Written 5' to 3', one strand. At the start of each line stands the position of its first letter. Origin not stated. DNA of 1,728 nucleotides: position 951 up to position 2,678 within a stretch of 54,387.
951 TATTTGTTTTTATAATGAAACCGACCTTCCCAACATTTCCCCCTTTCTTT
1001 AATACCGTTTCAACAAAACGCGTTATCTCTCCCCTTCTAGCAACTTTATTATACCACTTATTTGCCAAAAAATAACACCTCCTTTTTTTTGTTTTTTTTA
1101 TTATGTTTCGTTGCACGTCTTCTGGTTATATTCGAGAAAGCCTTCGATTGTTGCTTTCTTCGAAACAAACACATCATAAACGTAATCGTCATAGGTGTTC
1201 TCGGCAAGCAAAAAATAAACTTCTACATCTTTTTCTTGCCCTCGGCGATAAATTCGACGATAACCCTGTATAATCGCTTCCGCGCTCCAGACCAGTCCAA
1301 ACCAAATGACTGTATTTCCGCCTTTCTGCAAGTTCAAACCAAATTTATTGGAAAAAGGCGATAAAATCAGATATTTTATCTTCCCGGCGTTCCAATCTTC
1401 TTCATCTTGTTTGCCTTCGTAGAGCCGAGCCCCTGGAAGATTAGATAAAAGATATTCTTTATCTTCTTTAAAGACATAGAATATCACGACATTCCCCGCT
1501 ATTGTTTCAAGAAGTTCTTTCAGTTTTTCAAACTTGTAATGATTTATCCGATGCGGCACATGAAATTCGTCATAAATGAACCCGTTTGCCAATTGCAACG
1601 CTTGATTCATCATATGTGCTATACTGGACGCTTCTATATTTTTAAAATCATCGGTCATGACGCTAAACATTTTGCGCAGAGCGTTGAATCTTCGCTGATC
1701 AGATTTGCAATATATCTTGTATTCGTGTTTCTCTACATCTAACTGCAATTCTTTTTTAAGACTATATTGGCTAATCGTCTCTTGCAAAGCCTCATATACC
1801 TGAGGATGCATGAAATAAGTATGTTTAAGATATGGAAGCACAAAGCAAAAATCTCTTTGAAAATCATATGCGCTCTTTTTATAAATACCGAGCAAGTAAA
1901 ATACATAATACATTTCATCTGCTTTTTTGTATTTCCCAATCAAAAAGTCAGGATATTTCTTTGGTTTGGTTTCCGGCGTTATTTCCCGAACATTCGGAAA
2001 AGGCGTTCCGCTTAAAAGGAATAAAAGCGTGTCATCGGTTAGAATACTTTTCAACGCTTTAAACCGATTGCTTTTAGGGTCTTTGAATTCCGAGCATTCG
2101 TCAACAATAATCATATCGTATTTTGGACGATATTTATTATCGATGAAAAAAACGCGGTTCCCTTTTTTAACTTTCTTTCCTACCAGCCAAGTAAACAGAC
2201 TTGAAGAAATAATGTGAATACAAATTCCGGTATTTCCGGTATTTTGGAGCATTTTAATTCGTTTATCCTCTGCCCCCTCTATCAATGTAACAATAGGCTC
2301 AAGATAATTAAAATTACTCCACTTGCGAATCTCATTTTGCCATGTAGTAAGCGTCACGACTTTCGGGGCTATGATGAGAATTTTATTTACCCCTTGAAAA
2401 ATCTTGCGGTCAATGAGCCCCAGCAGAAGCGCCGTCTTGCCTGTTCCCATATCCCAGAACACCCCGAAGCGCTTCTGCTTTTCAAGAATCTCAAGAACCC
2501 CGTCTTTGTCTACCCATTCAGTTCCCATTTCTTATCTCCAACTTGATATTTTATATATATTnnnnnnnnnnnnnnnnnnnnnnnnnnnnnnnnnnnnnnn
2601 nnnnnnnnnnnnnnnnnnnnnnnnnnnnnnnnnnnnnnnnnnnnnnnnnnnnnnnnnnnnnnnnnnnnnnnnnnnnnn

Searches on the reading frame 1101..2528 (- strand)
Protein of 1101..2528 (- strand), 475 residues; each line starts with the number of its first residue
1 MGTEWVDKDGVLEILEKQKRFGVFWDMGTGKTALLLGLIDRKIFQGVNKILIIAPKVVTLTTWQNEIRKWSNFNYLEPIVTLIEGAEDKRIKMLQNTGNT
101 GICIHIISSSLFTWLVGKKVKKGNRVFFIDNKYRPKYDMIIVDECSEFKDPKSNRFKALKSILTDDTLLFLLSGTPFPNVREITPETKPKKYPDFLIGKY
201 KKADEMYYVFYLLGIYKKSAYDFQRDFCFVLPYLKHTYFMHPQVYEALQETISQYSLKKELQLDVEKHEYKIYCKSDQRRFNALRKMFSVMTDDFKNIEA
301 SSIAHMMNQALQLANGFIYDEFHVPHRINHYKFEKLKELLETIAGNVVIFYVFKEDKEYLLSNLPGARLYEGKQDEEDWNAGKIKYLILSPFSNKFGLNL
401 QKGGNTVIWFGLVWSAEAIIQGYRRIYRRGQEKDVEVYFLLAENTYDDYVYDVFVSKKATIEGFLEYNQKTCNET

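Call 41: search_protein_families(library=phrogs, proteins=[window:1101-2528:-], max_evalue=0.00001)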
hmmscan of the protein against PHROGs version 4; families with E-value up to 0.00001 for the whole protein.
window:1101-2528:- (475 aa): 5 families
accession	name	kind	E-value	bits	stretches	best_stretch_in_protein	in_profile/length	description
phrog_62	-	DNA, RNA and nucleotide metabolism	7.2e-74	250.2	1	10-468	704-1136/1881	DNA helicase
phrog_11354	-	unknown function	4.8e-25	88.5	1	371-465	11-105/116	-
phrog_16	-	DNA, RNA and nucleotide metabolism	2.1e-11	43.8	1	15-180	287-420/986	DNA helicase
phrog_29996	-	unknown function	6.7e-10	38.6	1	383-459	1083-1158/1189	-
phrog_1685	-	unknown function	9.1e-06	24.1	0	376-472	1460-1556/2278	-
